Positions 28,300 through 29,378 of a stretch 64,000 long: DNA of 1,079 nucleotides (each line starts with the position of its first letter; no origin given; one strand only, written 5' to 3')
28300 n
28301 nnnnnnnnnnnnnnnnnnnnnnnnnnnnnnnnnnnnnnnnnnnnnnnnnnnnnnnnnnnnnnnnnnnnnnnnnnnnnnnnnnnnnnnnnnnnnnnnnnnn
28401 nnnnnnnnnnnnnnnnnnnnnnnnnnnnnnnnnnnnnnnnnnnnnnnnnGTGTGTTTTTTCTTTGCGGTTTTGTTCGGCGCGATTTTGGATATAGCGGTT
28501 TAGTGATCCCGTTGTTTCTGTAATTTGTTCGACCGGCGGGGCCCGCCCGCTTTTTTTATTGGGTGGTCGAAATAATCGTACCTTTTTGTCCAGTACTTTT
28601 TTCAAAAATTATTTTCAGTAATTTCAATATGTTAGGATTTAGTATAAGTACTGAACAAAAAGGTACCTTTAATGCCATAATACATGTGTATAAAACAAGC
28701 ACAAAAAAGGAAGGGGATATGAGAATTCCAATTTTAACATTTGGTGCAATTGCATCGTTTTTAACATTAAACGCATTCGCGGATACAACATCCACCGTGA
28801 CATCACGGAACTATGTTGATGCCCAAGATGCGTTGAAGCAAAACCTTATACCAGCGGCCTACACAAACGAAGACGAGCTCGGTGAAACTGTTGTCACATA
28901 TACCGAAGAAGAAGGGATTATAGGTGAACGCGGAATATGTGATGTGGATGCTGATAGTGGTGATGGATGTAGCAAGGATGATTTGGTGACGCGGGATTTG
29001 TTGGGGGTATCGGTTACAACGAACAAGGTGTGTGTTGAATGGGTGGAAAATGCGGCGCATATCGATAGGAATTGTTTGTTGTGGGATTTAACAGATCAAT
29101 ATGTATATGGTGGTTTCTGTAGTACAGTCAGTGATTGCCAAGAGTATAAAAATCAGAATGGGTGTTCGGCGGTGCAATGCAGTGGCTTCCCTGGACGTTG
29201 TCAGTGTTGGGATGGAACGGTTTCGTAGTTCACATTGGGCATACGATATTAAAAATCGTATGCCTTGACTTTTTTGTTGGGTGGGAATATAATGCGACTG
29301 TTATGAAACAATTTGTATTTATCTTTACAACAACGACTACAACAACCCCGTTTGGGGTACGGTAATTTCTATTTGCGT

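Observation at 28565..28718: A ~150-bp cassette with 21-bp inverted-repeat arms, present in three copies and always directly upstream of a paralogous secreted-protein gene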

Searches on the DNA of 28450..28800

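Call 79: search_rna_families(source=window, start=28450, end=28800, threshold=evalue, max_evalue=1)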
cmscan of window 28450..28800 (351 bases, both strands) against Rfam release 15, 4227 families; matches with E-value up to 1: 12.
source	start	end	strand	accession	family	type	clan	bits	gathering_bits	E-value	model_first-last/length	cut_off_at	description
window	28569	28670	-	RF04205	MIR2606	Gene; miRNA;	-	27.6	139.7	0.038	1-165/165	no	MIR2606 microRNA precursor family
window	28569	28671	+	RF04205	MIR2606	Gene; miRNA;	-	26.1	139.7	0.079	1-165/165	no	MIR2606 microRNA precursor family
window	28580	28664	+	RF03693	MIR1919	Gene; miRNA;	-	25.5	85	0.0046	1-123/123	no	MIR1919 microRNA precursor family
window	28567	28678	-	RF03839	MIR2599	Gene; miRNA;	-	23.5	120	0.027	1-132/132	no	MIR2599 microRNA precursor family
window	28562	28680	+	RF04174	MIR4208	Gene; miRNA;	-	22.5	140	0.34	1-191/191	no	MIR4208 microRNA precursor family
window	28580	28663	-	RF03501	mir-3140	Gene; miRNA;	-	22.3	93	0.059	1-90/90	no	mir-3140 microRNA precursor family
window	28566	28677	+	RF03839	MIR2599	Gene; miRNA;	-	20.7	120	0.14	1-132/132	no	MIR2599 microRNA precursor family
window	28574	28670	-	RF04251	MIR5070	Gene; miRNA;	CL00139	20.1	100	0.23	1-116/116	no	MIR5070 microRNA precursor family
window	28568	28677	+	RF04150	MIR2655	Gene; miRNA;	-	20.1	122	0.55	1-267/267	no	MIR2655 microRNA precursor family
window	28450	28574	+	RF02694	RalA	Gene; sRNA;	-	19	170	0.047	66-179/179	5'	RalR antitoxin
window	28574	28672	+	RF04127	MIR8007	Gene; miRNA;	-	19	195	0.2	1-226/226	no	MIR8007 microRNA precursor family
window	28564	28667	+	RF02562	CbSR14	Gene; sRNA;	-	16.9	172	0.2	1-189/189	no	Coxiella burnetii sRNA 14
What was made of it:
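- On Known structured RNA (Rfam): There are only sub-threshold generic hairpin hits to plant miRNA models (call 79).
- Tried and rejected: At E<=1 on the cassette it gave only sub-threshold plant-miRNA-type hairpins (call 79).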

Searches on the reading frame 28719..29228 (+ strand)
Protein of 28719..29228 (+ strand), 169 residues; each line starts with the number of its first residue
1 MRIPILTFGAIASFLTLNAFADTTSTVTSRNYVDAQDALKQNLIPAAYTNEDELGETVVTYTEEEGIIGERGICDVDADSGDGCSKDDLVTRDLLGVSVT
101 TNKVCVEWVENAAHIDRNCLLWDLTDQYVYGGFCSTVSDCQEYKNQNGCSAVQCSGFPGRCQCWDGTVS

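Call 17: find_encoding_contigs(protein=window:28719-29228:+, flank=10000, max_places=6)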
Protein window:28719-29228:+ (169 aa): no gene with exactly this product is on record in the collection.

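Call 18: search_protein_families(library=pfam, proteins=[window:28719-29225:+], max_evalue=0.01)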
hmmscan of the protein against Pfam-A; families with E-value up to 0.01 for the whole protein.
window:28719-29225:+ (169 aa): 0 families

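Call 44: search_protein_families(library=phrogs, proteins=[window:28719-29225:+], max_evalue=0.01)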
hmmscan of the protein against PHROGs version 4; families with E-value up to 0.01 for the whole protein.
window:28719-29225:+ (169 aa): 0 families
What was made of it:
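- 28719..29228 (+): Gene B: 169-aa secreted paralogue with a Cys-rich C-terminus. No Pfam or PHROG hit (calls 18, 44).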
